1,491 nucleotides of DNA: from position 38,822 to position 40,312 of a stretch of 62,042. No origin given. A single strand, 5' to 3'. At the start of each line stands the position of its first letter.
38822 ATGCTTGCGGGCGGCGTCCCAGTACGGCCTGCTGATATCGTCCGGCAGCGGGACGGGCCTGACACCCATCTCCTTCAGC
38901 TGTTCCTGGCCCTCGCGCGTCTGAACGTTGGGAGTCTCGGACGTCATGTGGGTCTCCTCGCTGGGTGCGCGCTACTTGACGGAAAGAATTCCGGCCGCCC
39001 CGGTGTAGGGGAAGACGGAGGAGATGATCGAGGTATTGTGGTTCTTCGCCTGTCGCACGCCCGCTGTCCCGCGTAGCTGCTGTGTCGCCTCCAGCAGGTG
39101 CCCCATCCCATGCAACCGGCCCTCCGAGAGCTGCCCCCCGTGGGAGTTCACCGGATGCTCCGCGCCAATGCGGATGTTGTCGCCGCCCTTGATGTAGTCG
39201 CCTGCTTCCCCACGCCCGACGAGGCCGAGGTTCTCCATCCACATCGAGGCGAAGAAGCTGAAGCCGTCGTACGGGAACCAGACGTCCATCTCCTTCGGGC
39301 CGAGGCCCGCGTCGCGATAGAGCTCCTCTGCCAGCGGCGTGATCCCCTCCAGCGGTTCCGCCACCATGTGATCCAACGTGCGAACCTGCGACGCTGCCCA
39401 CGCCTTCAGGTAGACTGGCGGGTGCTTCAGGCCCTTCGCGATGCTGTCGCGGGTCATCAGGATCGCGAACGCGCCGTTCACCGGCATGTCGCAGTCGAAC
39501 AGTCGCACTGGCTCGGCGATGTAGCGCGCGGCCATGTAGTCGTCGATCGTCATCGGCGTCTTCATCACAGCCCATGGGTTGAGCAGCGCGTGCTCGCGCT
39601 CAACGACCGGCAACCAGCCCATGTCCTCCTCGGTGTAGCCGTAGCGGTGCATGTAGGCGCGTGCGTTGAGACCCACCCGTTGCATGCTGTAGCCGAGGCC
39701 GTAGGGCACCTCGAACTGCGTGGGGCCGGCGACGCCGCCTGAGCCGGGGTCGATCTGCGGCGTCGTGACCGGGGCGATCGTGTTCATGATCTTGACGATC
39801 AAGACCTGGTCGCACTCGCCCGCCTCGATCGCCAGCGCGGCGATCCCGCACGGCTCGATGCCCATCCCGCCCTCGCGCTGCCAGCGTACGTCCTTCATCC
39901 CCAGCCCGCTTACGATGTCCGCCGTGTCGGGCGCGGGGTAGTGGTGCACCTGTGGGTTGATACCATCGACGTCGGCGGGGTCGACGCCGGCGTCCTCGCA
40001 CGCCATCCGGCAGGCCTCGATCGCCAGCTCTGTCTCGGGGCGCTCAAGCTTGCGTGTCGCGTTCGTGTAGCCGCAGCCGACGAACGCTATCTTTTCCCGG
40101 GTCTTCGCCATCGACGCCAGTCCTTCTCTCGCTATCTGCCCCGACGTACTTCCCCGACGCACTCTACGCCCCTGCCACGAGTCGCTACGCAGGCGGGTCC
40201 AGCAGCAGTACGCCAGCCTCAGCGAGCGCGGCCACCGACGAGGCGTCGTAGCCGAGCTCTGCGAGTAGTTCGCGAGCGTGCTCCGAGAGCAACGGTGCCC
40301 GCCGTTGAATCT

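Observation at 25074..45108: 20-kb, 17-gene co-directional array joining fused CoA-transferases, thiolase/DUF35, lipoate synthesis, a 2-oxoacid dehydrogenase and an OFOR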

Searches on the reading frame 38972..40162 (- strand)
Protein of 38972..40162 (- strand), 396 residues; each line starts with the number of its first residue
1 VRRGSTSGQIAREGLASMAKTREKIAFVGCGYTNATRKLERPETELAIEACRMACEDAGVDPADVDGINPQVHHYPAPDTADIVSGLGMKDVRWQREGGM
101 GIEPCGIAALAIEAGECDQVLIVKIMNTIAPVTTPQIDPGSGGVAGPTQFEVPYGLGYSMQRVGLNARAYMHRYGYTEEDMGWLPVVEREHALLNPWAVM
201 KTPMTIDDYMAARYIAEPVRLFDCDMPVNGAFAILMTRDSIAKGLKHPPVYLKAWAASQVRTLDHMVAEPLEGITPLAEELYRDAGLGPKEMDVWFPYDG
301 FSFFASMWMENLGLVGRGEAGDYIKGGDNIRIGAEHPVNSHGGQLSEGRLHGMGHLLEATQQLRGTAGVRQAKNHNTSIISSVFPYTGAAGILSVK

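Call 5: search_protein_families(library=pfam, proteins=[window:38972-40162:-], max_evalue=0.01)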
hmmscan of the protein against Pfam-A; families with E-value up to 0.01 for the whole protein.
window:38972-40162:- (396 aa): 1 family
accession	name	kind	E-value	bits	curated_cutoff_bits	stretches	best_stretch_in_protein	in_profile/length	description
PF22691.2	Thiolase_C_1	-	2.4e-26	92.7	28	1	278-382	24-129/144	Thiolase C-terminal domain-like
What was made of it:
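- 38972..40111 (-): Module A. Thiolase-fold protein of the Ltp2/Sal aldolase-like branch (YDGF motif, invariant Arg332, no nucleophilic Cys). Only Thiolase_C_1 is hit in Pfam (call 5).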

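Call 8: search_protein_families(library=ncbifam, proteins=[window:38972-40162:-], max_evalue=0.00001)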
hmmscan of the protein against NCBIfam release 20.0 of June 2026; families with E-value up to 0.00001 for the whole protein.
window:38972-40162:- (396 aa): 17 families
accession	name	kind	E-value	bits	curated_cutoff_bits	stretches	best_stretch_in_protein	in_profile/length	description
NF005892.0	PRK07855.1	subfamily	5e-71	239.6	469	1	21-381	4-375/390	lipid-transfer protein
NF004811.0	PRK06158.1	subfamily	5.4e-54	183.6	421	1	19-381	4-364/384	acetyl-CoA acetyltransferase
NF004720.0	PRK06064.1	subfamily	5.9e-42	143.8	420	1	23-383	2-373/389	thiolase domain-containing protein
NF006010.0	PRK08142.1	subfamily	3.1e-38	131.6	462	1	25-376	6-363/388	thiolase domain-containing protein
NF053570.1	AcCoTHIOL_METTL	equivalog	4.6e-31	108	600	1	165-384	147-370/385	acetyl-CoA acetyltransferase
NF006180.0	PRK08313.1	subfamily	8.5e-29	100.6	514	1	22-378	3-365/389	thiolase domain-containing protein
NF006102.0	PRK08256.1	subfamily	5.1e-28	98.2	436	1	159-378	147-374/394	lipid-transfer protein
NF009228.0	PRK12578.1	subfamily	5.4e-28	97.7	485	1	23-376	3-365/387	thiolase domain-containing protein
NF004715.0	PRK06059.1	equivalog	1.7e-27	96.4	424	1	23-379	4-382/399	lipid-transfer protein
NF004721.0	PRK06065.1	equivalog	3e-25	88.9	455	1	165-378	155-373/393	thiolase domain-containing protein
NF004722.0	PRK06066.1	equivalog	7.7e-25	87.7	516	1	164-382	147-369/385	thiolase domain-containing protein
NF004810.0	PRK06157.1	equivalog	1.1e-23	84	403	1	21-378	5-376/400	acetyl-CoA acetyltransferase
NF053628.1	BnzsclthlBbsBGT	equivalog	1e-19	70.6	750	1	162-366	142-350/389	benzoylsuccinyl-CoA thiolase subunit BbsB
NF005704.0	PRK07516.1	subfamily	7.6e-18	64.6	412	1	24-380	3-370/389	thiolase domain-containing protein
NF004982.0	PRK06365.1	equivalog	3.5e-17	62.6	695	1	18-257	11-255/430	thiolase domain-containing protein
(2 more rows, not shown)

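Call 24: find_homologous_proteins(query=window:38972-40111:-, max_evalue=1e-30)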
Query window:38972-40111:- (379 aa): 1964 proteins with E <= 1e-30 among 8000 candidates; the best 120 are listed.
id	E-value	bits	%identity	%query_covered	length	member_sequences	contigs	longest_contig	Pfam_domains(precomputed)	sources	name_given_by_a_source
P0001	1.7e-250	849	97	100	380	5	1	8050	PF22691.3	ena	-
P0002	6.7e-249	843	95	100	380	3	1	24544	PF22691.3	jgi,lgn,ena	jgi:acetyl-CoA acetyltransferase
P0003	1.1e-239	813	91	100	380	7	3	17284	PF22691.3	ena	-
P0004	1.3e-235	800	100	91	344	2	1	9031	PF22691.3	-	-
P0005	5.4e-214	728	82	100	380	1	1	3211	PF22691.3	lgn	-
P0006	3.9e-198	676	75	100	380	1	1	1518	PF22691.3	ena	-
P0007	4.0e-192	656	72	99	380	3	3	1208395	PF22691.3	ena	-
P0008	5.2e-191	653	73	99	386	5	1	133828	PF22691.3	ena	-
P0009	5.2e-190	650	73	100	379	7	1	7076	PF22691.3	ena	-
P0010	4.8e-189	646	81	89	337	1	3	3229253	PF22691.3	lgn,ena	-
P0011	1.9e-187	641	72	99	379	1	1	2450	PF22691.3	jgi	jgi:acetyl-CoA acetyltransferase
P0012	2.2e-187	641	73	99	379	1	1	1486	PF22691.3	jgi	jgi:acetyl-CoA acetyltransferase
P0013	2.4e-187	641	71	100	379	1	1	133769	PF22691.3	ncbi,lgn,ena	-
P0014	6.4e-187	639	72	100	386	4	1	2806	PF22691.3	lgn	-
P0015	1.5e-186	638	72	100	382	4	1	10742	PF22691.3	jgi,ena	-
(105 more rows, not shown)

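Call 25: find_encoding_contigs(protein=P0002, flank=10000, max_places=3)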
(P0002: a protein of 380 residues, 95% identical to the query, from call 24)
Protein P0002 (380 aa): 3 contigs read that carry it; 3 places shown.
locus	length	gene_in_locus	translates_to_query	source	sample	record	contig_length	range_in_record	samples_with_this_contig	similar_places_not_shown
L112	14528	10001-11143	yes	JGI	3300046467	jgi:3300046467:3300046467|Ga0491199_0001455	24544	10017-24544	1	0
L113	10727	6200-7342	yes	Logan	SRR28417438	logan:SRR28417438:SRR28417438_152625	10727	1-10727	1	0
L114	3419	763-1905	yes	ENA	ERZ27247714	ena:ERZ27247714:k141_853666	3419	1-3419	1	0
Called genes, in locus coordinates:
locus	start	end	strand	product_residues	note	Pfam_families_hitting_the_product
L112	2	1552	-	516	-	PF02515:CoA_transf_3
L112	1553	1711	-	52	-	-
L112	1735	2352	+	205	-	-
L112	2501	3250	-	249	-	PF00106:adh_short, PF08659:KR (weak), PF13561:adh_short_C2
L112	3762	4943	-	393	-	PF02515:CoA_transf_3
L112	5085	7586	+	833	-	PF02515:CoA_transf_3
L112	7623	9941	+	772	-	PF02515:CoA_transf_3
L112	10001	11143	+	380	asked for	PF22691:Thiolase_C_1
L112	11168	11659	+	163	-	PF12172:zf-ChsH2, PF01796:OB_ChsH2_C (weak)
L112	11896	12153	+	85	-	PF10262:Rdx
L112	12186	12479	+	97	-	PF24696:UGSC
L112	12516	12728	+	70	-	PF24696:UGSC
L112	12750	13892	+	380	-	-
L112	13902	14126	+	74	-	-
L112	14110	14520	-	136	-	PF00903:Glyoxalase (faint)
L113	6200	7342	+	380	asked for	PF22691:Thiolase_C_1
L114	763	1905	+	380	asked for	PF22691:Thiolase_C_1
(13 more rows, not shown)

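Call 26: find_encoding_contigs(protein=P0010, flank=10000, max_places=3)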
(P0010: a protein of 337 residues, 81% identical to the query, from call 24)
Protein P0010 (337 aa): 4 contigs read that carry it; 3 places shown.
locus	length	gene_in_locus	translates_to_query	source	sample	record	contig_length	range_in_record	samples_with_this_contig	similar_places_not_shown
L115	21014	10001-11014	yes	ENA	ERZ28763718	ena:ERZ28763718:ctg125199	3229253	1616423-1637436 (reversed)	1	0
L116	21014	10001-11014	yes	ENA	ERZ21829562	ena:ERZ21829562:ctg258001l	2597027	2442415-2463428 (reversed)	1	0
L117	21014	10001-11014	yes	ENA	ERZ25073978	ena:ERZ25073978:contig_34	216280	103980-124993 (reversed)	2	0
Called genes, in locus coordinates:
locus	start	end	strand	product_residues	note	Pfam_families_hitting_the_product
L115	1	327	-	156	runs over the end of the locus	PF01243:PNPOx_N, PF12900:Pyridox_ox_2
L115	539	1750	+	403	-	PF02515:CoA_transf_3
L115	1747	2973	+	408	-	PF02515:CoA_transf_3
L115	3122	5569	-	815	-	PF02515:CoA_transf_3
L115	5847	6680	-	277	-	PF00106:adh_short, PF08659:KR, PF13561:adh_short_C2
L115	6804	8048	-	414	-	PF02515:CoA_transf_3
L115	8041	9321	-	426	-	PF02515:CoA_transf_3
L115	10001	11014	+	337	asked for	PF22691:Thiolase_C_1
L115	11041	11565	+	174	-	PF12172:zf-ChsH2, PF01796:OB_ChsH2_C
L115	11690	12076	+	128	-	-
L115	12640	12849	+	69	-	-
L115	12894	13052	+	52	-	-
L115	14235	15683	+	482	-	PF13487:HD_5, PF01966:HD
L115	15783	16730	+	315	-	PF01527:HTH_Tnp_1 (faint), PF13011:LZ_Tnp_IS481, PF13384:HTH_23 (weak), PF13518:HTH_28, PF13551:HTH_29, PF13565:HTH_32, PF00665:rve, PF13683:rve_3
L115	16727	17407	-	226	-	PF13490:zf-HC2 (weak), PF22618:RskA_N, PF10099:RskA_C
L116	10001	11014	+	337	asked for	PF22691:Thiolase_C_1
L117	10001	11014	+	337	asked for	PF22691:Thiolase_C_1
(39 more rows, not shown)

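Call 27: find_encoding_contigs(protein=P0001, flank=10000, max_places=3)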
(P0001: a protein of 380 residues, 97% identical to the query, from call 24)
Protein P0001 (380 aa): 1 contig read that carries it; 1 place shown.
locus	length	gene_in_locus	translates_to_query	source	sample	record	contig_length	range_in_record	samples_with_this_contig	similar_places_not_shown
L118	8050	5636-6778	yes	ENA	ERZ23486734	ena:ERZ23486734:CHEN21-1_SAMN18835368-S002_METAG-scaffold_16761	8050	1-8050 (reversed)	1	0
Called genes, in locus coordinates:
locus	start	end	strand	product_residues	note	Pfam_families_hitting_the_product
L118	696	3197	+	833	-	PF02515:CoA_transf_3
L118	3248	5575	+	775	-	PF02515:CoA_transf_3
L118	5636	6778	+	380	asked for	PF22691:Thiolase_C_1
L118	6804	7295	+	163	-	PF12172:zf-ChsH2, PF01796:OB_ChsH2_C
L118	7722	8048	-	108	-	?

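Call 28: find_encoding_contigs(protein=P0003, flank=10000, max_places=4)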
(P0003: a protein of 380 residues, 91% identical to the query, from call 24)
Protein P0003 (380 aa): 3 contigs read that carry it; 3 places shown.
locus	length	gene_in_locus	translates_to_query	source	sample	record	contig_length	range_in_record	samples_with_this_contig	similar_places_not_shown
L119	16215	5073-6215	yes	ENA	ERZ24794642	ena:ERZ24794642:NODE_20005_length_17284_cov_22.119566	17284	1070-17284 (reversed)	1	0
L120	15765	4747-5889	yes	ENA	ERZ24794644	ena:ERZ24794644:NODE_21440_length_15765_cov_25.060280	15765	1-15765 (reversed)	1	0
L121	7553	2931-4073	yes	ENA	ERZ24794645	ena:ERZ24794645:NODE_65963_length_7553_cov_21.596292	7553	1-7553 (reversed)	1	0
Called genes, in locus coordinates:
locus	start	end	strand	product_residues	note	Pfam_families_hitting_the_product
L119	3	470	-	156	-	?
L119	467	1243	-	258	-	PF01261:AP_endonuc_2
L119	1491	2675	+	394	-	PF06500:FrsA-like, PF12146:Hydrolase_4 (faint), PF12697:Abhydrolase_6 (weak), PF00326:Peptidase_S9, PF01738:DLH (faint)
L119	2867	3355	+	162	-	PF13452:FAS1_DH_region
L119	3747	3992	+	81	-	-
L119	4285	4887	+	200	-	PF13263:PHP_C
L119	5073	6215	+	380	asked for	PF22691:Thiolase_C_1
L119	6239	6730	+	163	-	PF12172:zf-ChsH2, PF01796:OB_ChsH2_C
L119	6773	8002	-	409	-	PF02515:CoA_transf_3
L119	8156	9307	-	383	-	PF00144:Beta-lactamase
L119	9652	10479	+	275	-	PF00561:Abhydrolase_1, PF12146:Hydrolase_4, PF12697:Abhydrolase_6, PF03096:Ndr (faint)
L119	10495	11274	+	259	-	PF00561:Abhydrolase_1, PF00975:Thioesterase (weak), PF12146:Hydrolase_4, PF12697:Abhydrolase_6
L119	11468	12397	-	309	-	PF01557:FAA_hydrolase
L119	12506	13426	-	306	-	PF01557:FAA_hydrolase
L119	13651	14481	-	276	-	PF00378:ECH_1, PF16113:ECH_2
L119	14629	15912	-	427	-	PF02515:CoA_transf_3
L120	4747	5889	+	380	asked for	PF22691:Thiolase_C_1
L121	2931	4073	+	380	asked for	PF22691:Thiolase_C_1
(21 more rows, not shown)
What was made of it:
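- After DUF35 come Rdx/UGSC genes (L112-114), a convergent gene (L118), or a convergent CoAT (L119-121) (calls 25, 27, 28). Relatives of A carry MaoC hydratases or SDRs, the steps missing here (calls 25, 26, 28).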

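Call 36: search_solved_structures(query=window:38972-40111:-, max_evalue=0.00001, show_alignments=3)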
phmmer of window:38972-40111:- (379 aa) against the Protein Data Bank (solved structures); distinct sequences matched with E-value up to 0.00001: 14.
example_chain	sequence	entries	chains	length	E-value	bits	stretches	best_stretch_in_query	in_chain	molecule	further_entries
6ok1_A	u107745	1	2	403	3.7e-50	174.2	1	9-355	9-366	Lipid-transfer protein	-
4u4e_A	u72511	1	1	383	6.3e-33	117.5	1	7-371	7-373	Thiolase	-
7yvy_A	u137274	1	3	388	3.3e-29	105.3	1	7-350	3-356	Acetyl-CoA acetyltransferase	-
9myr_A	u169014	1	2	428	3e-28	102.1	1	30-366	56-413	Nonspecific lipid-transfer protein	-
7pxp_C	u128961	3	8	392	5.6e-21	78.2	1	130-354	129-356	Benzoylsuccinyl-CoA thiolase subunit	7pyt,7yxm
6esq_A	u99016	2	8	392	1e-18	70.8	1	8-335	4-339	acetoacetyl-CoA thiolase | Acetyl-CoA acetyltransferase thiolase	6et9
4yzo_A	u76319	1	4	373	1.1e-16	64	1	146-375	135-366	Putative acyl-CoA acyltransferase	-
6hsj_A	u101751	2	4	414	8e-15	57.9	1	143-357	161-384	SCP2-thiolase (type-1)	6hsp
6hrv_A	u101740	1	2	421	8.4e-15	57.8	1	143-357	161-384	SCP2-thiolase (type-1)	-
9skh_I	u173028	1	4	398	1.6e-10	43.7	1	260-369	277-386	2,4-diacetylphloroglucinol biosynthesis protein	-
9skm_I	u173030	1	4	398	1.7e-10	43.7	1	260-369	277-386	2,4-diacetylphloroglucinol biosynthesis protein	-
5m3k_C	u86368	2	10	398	6.9e-10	41.7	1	260-357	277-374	2,4-diacetylphloroglucinol biosynthesis protein PhlC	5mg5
5ab4_A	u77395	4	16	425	1.1e-09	41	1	8-222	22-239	SCP2-THIOLASE LIKE PROTEIN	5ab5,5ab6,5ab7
9vbo_E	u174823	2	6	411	1.3e-07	34.2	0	262-365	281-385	3-oxoacyl-[acyl-carrier-protein (ACP)] synthase III domain protein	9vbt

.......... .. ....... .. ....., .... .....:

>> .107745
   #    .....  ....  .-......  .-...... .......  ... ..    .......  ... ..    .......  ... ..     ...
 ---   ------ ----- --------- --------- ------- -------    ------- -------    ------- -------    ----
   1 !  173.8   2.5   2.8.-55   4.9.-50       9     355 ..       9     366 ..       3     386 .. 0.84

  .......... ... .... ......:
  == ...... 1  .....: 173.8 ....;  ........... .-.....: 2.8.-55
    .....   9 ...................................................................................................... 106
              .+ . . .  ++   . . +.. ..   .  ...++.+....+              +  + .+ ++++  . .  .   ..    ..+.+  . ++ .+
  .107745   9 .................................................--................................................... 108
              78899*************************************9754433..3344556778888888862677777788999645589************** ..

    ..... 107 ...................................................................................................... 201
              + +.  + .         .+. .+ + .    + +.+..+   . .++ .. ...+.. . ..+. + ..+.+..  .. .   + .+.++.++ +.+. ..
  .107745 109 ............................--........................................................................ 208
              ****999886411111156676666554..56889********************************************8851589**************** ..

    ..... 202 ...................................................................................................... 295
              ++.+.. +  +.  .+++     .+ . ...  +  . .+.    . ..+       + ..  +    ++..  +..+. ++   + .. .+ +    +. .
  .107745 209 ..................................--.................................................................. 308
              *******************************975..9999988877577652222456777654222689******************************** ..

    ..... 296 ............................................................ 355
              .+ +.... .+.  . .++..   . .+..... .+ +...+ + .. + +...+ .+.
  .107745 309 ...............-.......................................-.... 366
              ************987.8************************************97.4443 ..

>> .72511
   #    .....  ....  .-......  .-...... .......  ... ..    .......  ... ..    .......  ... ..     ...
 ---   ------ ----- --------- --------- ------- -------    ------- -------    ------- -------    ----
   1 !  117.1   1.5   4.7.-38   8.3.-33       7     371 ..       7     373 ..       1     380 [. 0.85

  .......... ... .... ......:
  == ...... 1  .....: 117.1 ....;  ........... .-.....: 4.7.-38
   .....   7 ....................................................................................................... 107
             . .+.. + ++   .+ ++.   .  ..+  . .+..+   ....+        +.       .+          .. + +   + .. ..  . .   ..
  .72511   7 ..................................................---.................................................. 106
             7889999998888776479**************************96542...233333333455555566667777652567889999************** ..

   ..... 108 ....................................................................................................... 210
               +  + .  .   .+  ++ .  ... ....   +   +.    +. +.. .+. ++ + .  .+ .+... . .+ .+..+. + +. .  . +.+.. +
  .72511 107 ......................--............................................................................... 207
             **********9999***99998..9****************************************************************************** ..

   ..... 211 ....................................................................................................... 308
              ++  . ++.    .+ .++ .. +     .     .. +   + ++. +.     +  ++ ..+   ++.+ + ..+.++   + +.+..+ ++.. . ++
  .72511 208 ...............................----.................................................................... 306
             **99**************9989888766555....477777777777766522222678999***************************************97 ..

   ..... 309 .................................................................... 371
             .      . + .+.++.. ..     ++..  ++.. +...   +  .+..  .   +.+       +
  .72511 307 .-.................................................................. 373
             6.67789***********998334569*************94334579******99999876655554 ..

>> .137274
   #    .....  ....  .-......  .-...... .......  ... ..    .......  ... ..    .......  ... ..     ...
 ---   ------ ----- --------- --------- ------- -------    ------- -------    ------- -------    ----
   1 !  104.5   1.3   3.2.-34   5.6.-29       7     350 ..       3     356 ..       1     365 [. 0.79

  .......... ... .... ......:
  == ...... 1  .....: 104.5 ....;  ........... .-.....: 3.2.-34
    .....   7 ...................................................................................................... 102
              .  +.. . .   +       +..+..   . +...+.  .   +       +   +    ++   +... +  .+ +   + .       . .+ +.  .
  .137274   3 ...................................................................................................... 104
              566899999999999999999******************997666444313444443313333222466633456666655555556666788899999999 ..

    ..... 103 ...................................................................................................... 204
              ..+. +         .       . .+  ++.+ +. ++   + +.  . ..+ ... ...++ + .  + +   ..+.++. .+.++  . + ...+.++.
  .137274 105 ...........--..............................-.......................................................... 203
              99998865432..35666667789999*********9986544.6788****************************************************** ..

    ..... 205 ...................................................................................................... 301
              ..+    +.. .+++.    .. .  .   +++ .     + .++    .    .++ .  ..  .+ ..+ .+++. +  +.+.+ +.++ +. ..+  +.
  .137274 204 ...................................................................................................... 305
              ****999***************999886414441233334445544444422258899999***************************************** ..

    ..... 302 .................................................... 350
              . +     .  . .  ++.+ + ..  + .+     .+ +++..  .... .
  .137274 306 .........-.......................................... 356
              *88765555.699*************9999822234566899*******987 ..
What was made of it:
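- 38972..40111 (-): The best PDB match is the Ltp2 aldolase 6ok1_A (E 3.7e-50) (call 36).
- On Canonical (SCP2-type) thiolase: The HMMER alignment to thiolase 7yvy puts Gly81 at the Cys position (call 36).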
